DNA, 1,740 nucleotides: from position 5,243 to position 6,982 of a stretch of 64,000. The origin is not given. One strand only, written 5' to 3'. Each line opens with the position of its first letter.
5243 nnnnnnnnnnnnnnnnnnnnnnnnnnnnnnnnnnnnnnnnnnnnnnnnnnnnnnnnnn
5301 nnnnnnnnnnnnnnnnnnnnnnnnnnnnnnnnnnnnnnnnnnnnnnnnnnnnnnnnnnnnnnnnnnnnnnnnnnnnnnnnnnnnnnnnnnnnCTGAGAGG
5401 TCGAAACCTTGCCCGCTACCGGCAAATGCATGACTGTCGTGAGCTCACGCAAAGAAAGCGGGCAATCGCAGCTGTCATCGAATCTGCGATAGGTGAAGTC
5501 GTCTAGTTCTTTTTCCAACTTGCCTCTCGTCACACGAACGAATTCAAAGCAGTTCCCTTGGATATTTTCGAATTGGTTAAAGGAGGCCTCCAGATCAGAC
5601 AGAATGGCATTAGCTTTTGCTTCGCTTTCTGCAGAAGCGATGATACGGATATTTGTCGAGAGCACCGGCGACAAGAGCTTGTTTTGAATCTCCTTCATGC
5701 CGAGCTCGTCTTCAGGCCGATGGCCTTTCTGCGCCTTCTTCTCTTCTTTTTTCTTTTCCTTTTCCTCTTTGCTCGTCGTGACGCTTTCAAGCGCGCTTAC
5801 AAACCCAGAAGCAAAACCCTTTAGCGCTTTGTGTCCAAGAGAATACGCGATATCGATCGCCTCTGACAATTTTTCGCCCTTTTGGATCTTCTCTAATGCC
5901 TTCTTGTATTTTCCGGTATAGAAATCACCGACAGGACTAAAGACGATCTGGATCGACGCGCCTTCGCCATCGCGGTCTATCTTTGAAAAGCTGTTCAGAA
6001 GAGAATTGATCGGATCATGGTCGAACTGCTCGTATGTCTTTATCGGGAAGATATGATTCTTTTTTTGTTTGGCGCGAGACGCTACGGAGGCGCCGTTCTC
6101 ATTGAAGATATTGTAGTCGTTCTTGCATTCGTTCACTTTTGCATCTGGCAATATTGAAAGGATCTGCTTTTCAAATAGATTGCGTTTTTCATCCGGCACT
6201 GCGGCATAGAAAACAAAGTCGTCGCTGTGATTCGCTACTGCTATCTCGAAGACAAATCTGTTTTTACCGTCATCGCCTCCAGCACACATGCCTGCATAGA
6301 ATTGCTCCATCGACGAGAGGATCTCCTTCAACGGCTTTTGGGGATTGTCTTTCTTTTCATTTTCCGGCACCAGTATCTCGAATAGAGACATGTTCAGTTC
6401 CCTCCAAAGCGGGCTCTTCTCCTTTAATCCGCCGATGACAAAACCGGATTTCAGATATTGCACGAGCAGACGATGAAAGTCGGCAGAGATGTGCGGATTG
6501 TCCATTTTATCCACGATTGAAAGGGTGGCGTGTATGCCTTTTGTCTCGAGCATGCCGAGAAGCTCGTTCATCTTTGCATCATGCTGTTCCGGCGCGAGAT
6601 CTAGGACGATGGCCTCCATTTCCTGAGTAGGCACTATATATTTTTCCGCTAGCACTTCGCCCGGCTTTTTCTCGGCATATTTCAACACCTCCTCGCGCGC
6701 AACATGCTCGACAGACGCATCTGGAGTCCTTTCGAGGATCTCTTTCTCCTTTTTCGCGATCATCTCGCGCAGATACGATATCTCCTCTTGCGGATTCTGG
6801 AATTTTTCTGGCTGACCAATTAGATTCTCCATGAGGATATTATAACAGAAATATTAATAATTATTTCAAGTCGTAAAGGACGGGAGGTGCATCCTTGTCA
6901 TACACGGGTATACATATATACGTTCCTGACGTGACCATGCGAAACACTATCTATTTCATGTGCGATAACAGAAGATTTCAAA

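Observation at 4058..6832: Atypical 924-aa coupling-protein-like ATPase with a large soluble N-terminal domain of unknown function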

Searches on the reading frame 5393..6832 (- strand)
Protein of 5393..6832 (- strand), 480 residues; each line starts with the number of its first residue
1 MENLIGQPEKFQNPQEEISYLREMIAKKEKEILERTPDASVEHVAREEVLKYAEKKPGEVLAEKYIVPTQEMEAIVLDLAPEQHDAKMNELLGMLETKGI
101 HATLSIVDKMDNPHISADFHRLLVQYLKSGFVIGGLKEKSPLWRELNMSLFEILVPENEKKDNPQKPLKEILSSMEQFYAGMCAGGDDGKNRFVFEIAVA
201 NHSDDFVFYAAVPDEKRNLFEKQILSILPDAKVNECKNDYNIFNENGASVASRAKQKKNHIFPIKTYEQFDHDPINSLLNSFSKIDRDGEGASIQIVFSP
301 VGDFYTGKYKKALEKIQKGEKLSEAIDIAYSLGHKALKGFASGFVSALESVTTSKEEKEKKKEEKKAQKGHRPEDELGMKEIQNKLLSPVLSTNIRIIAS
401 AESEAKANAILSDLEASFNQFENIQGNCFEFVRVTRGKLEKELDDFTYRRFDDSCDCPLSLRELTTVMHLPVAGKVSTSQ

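Call 30: search_protein_representatives(protein=window:5393-6832:-)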
Query: 480 residues. Proteins with E-value up to 0.001 (for the whole library): 1044; up to 1e-10: 588; up to 1e-30: 143. The best 150 are listed.
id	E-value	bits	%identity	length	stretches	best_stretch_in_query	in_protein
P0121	2.7e-123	428.7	50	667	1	6-480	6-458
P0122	1.4e-114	400.0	46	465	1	7-470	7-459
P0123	9.6e-113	393.9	43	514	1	10-472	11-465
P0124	6.3e-110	384.6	46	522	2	41-472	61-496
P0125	1.3e-104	367.2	43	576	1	6-477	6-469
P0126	7.2e-103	361.4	42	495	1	21-479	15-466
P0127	1.3e-101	357.2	43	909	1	6-472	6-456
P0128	2.6e-101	356.2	41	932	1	9-474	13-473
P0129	4.5e-101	355.5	40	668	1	11-476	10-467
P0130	4.0e-100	352.3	49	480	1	6-385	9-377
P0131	2.2e-96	340.0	46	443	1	9-436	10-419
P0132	6.0e-94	332.0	40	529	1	10-473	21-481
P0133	3.9e-93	329.3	41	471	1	8-473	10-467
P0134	1.7e-91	323.9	46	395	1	9-396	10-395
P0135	4.8e-91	322.4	41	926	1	6-473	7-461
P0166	3.5e-65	237.2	34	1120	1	8-477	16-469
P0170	1.2e-63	232.2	31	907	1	8-472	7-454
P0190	4.3e-51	190.7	33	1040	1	64-470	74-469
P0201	1.9e-47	178.7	31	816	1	15-473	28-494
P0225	6.3e-38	147.3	28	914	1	8-472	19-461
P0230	6.6e-37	144.0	29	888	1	16-467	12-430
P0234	1.8e-36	142.5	31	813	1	133-477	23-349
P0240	2.8e-35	138.6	29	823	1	131-473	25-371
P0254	3.9e-32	128.3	31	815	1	138-473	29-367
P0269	3.3e-30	121.9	31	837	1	136-471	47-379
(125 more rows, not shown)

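Call 34: list_cluster_members(proteins=[P0225, P0230, P0240, P0254, P0166, P0190, P0170, P0201, P0269, P0234])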
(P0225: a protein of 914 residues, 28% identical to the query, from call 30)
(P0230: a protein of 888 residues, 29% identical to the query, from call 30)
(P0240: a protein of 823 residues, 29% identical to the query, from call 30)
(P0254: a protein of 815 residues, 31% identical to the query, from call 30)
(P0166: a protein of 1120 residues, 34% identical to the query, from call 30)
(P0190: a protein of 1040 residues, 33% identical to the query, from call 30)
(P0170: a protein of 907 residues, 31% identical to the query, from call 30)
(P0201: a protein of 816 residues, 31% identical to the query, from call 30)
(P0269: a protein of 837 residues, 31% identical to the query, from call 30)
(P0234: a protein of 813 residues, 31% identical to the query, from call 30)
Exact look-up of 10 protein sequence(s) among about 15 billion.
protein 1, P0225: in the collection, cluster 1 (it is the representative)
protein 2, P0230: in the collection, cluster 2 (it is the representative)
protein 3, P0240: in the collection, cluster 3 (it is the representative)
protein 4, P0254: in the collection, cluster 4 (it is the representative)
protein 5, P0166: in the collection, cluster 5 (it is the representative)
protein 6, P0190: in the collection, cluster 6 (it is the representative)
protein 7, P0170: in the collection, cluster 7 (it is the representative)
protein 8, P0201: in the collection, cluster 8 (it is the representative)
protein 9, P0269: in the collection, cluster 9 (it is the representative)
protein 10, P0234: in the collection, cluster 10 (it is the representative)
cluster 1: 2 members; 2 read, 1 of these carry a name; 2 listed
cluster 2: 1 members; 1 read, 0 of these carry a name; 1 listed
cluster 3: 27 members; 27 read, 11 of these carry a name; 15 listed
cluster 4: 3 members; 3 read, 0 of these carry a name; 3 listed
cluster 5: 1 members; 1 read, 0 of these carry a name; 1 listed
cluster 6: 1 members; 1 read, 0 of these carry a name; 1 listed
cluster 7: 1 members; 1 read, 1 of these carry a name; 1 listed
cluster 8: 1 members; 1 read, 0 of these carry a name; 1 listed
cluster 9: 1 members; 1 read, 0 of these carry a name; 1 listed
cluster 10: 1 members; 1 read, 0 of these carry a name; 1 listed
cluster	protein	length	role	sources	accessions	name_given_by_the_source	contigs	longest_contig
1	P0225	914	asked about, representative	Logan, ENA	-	-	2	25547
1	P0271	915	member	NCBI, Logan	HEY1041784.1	MAG TPA: TraM recognition domain-containing protein [Candidatus Paceibacterota bacterium]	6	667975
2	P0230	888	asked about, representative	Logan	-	-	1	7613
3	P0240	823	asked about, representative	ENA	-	-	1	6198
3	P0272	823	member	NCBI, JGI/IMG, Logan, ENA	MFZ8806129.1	MAG: type IV secretion system DNA-binding domain-containing protein [Minisyncoccia ... | hypothetical protein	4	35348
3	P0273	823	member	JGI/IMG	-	hypothetical protein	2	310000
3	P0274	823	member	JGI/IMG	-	hypothetical protein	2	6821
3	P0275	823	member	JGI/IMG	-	hypothetical protein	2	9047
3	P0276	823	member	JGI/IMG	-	hypothetical protein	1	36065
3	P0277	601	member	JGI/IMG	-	hypothetical protein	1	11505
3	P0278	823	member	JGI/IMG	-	hypothetical protein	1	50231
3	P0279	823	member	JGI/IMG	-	hypothetical protein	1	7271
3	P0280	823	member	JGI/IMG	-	hypothetical protein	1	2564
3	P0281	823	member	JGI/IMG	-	hypothetical protein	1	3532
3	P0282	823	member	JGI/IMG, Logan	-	hypothetical protein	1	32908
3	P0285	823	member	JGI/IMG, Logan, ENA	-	-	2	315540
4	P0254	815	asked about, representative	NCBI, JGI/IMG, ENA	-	-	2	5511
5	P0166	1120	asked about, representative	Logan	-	-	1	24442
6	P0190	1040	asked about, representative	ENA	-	-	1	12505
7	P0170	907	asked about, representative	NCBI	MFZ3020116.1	MAG: DUF87 domain-containing protein [Minisyncoccia bacterium]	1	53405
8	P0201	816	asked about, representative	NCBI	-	-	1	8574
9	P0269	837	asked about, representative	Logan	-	-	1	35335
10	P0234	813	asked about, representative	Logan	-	-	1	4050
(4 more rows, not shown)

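Call 43: find_encoding_contigs(protein=P0240, flank=10000, max_places=6)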
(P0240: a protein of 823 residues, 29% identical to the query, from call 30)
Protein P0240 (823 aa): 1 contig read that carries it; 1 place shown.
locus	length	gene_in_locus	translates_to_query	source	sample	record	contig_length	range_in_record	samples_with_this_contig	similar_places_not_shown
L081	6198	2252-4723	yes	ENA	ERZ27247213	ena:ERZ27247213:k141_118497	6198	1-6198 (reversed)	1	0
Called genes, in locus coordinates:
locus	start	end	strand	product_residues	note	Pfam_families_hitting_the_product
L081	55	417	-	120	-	-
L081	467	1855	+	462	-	PF01225:Mur_ligase, PF08245:Mur_ligase_M, PF02875:Mur_ligase_C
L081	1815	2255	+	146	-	-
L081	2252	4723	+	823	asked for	PF26449:DUF8128, PF01935:DUF87 (weak), PF10412:TrwB_AAD_bind (weak), PF13401:AAA_22 (faint)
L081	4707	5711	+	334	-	PF02646:RmuC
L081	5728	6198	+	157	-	?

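Call 44: find_encoding_contigs(protein=P0285, flank=10000, max_places=4)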
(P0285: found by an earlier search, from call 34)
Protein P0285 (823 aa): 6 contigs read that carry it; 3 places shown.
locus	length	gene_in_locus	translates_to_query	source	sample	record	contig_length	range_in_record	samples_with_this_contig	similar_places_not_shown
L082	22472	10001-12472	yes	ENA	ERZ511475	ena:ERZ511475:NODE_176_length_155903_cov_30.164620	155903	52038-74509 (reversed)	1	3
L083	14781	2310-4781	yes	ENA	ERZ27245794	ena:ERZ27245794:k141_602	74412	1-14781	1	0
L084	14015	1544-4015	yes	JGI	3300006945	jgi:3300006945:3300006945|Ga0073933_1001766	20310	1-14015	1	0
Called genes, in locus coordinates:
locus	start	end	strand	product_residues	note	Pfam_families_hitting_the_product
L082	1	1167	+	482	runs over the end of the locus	PF02934:GatB_N, PF02637:GatB_Yqey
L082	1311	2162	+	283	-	PF03462:PCRF, PF00472:RF-1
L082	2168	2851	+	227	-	PF02463:SMC_N (faint), PF00005:ABC_tran, PF13304:AAA_21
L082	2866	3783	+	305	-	PF18075:FtsX_ECD, PF02687:FtsX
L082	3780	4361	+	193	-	PF00334:NDK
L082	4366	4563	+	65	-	PF01783:Ribosomal_L32p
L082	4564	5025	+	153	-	PF01029:NusB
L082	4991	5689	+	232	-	PF14622:Ribonucleas_3_3, PF22935:RM44_endonuclase (faint), PF00636:Ribonuclease_3, PF00035:dsrm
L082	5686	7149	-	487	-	PF01743:PolyA_pol, PF12627:PolyA_pol_RNAbd, PF01966:HD, PF13735:tRNA_NucTran2_2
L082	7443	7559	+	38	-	-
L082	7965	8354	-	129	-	-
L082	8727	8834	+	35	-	-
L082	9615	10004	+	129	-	-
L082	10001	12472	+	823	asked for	PF26449:DUF8128, PF01935:DUF87 (weak), PF02534:T4SS-DNA_transf (faint), PF10412:TrwB_AAD_bind (weak), PF13401:AAA_22 (faint)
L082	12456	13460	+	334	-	PF02646:RmuC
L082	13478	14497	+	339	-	PF00044:Gp_dh_N, PF02800:Gp_dh_C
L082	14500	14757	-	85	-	-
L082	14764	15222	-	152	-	PF07963:N_methyl (faint)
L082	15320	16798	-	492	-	-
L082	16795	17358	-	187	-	-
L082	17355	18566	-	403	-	-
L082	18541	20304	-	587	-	PF13620:CarboxypepD_reg (faint)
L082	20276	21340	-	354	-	PF00482:T2SSF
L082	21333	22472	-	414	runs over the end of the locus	PF00437:T2SSE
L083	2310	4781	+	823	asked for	PF26449:DUF8128, PF01935:DUF87 (weak), PF02534:T4SS-DNA_transf (faint), PF10412:TrwB_AAD_bind (weak), PF13401:AAA_22 (faint)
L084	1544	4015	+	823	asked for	PF26449:DUF8128, PF01935:DUF87 (weak), PF02534:T4SS-DNA_transf (faint), PF10412:TrwB_AAD_bind (weak), PF13401:AAA_22 (faint)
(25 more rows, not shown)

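Call 45: find_encoding_contigs(protein=P0269, flank=10000, max_places=4)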
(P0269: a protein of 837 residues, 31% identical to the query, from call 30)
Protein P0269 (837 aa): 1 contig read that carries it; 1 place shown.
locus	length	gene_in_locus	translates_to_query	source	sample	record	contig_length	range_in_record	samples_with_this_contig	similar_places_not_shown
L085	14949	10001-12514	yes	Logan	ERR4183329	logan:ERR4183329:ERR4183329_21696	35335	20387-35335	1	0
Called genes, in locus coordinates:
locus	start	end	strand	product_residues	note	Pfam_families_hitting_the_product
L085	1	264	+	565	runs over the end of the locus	-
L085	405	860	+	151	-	-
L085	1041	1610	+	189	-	PF01467:CTP_transf_like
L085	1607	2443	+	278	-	PF00383:dCMP_cyt_deam_1, PF14437:MafB19-deam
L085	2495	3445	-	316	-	PF00186:DHFR_1, PF01230:HIT (faint)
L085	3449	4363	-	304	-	PF00303:Thymidylat_synt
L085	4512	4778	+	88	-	-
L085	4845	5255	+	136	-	-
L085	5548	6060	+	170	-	PF00466:Ribosomal_L10, PF27436:RL10_C (weak)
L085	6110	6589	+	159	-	PF16320:Ribosomal_L12_N, PF00542:Ribosomal_L12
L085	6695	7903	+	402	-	PF01702:TGT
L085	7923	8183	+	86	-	-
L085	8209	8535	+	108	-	-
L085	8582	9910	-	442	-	PF01136:Peptidase_U32, PF16325:Peptidase_U32_C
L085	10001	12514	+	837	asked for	PF26449:DUF8128, PF10412:TrwB_AAD_bind (faint)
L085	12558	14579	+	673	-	PF18895:T4SS_pilin (faint)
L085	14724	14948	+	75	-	?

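Call 68: find_related_loci(query=A3, collection=metagenome_contigs, flank=10000)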
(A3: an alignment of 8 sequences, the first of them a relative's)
Query A3 (823 aa) in metagenome_contigs; peptide patterns used: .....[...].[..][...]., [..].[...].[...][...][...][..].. (x = any residue, [..] = any of these).
600 stretches matched a pattern (row limit reached: there are more); 587 encode a relative of the query (tblastn E <= 1e-3); the best 80 are kept; 80 distinct loci.
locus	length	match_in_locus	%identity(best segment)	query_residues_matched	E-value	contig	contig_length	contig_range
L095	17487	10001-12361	44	24-819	0e+0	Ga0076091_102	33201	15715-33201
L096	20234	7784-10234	43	3-819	0e+0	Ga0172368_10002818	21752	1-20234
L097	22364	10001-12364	44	12-820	0e+0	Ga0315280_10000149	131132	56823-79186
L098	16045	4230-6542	43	16-818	0e+0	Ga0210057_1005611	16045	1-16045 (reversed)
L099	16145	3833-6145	44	16-813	0e+0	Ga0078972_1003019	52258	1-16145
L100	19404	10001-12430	42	7-818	0e+0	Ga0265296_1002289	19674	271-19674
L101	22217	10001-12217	45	70-813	0e+0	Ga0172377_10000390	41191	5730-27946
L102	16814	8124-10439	43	4-813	0e+0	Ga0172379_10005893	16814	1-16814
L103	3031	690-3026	42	20-813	0e+0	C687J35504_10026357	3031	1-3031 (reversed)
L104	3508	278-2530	44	39-813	0e+0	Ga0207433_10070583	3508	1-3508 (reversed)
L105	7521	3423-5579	45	87-818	0e+0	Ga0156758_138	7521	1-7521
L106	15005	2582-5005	42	1-819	0e+0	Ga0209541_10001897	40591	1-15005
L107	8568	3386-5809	41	1-819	0e+0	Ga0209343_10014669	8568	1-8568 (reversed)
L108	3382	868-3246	42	18-819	0e+0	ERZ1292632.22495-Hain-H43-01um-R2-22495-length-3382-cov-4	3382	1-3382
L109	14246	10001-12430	41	8-822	0e+0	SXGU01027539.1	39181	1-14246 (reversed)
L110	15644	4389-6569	44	74-819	0e+0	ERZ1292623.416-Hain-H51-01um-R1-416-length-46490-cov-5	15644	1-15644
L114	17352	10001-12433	41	2-819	0e+0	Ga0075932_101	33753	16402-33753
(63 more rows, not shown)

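Call 82: search_protein_families(library=pfam, proteins=[L082:10073-11110:+, L085:10073-11140:+], max_evalue=10)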
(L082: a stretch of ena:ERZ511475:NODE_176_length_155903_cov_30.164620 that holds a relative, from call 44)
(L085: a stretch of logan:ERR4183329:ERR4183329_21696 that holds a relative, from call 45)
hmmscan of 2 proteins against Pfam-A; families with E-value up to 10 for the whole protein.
L082:10073-11110:+ (346 aa): 1 family
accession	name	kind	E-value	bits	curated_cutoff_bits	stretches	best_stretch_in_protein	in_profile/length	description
PF02353.26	CMAS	-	0.12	12.1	27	1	182-214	54-83/273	Mycolic acid cyclopropane synthetase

L085:10073-11140:+ (356 aa): 0 families

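Call 85: search_protein_families(library=padloc, proteins=[P0285], max_evalue=0.01)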
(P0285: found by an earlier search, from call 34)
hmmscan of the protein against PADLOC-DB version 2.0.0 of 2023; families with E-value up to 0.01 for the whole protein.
P0285 (823 aa): 6 families
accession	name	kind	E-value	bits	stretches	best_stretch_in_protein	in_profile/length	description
PDLC04140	mad8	-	1.3e-17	62.3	1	396-743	3-262/314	mads_8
PDLC04103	HerA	-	2.7e-09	33.9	2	681-736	459-510/579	-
PDLC01055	HerA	-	1.1e-06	25.8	1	410-448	148-186/532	Type III coevolved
PDLC04105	HerA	-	1.6e-05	21.7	1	419-459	166-207/576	-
PDLC05065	PDC-S68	-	0.0045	12.8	1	420-457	621-658/1221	-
PDLC04470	PDC-M16A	-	0.0065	12.6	1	390-457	203-270/895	-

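Call 86: search_protein_families(library=phrogs, proteins=[P0285], max_evalue=0.001)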
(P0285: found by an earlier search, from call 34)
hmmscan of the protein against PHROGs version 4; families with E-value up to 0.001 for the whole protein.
P0285 (823 aa): 3 families
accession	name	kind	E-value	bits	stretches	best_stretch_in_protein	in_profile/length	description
phrog_5156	-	unknown function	3.3e-77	261.3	1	84-815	76-804/824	-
phrog_7035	-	unknown function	2.2e-15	57.1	2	392-463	184-257/969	-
phrog_2666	-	head and packaging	2e-10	41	1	408-461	310-363/555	terminase large subunit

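Call 89: search_protein_families(library=pfam, proteins=[L110:7234-8331:+, L110:6596-7237:+, L107:1525-1962:+, L114:7270-8808:-], max_evalue=0.00001)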
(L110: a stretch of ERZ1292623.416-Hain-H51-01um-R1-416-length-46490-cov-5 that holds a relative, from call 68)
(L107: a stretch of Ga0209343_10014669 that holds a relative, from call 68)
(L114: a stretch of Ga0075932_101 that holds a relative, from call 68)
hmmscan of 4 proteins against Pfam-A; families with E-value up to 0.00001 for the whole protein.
L110:7234-8331:+ (365 aa): 8 families
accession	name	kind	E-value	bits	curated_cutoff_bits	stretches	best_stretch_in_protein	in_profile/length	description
PF13177.12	DNA_pol3_delta2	-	3.9e-47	160.6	27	1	20-178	1-160/161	DNA polymerase III, delta subunit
PF00004.35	AAA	-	9.7e-15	55.6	21.2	1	42-175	2-125/131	ATPase family associated with various cellular activities (AAA)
PF22608.2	DNAX_ATPase_lid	-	7.4e-11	42.1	27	1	182-228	1-47/49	DNA polymerase III clamp loader subunit, ATPase lid domain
PF13401.12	AAA_22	-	3.6e-09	37.5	27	1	42-153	9-121/130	AAA domain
PF05496.18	RuvB_N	-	1.3e-08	35.2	27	1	11-75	2-70/159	Holliday junction DNA helicase RuvB P-loop domain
PF07728.20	AAA_5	-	1.1e-06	29.1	22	0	42-146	3-93/139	AAA domain (dynein-related subfamily)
PF13604.12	AAA_30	-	1.2e-06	28.9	27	1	41-153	21-122/191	AAA domain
PF12169.13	DNA_pol3_gamma3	-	1.9e-06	28.1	24.4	1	235-359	4-126/143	DNA polymerase III subunits gamma and tau domain III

L110:6596-7237:+ (213 aa): 1 family
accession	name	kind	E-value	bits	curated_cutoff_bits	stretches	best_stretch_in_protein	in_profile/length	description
PF04138.20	GtrA_DPMS_TM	-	1.5e-15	57.9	26.1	1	76-211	1-117/117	GtrA/DPMS, transmembrane domain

L107:1525-1962:+ (145 aa): 0 families

L114:7270-8808:- (512 aa): 1 family
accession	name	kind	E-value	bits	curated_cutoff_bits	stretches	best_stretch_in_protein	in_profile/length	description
PF13231.12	PMT_2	-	1.5e-14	54.9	26.1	1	68-202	9-145/160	Dolichyl-phosphate-mannose-protein mannosyltransferase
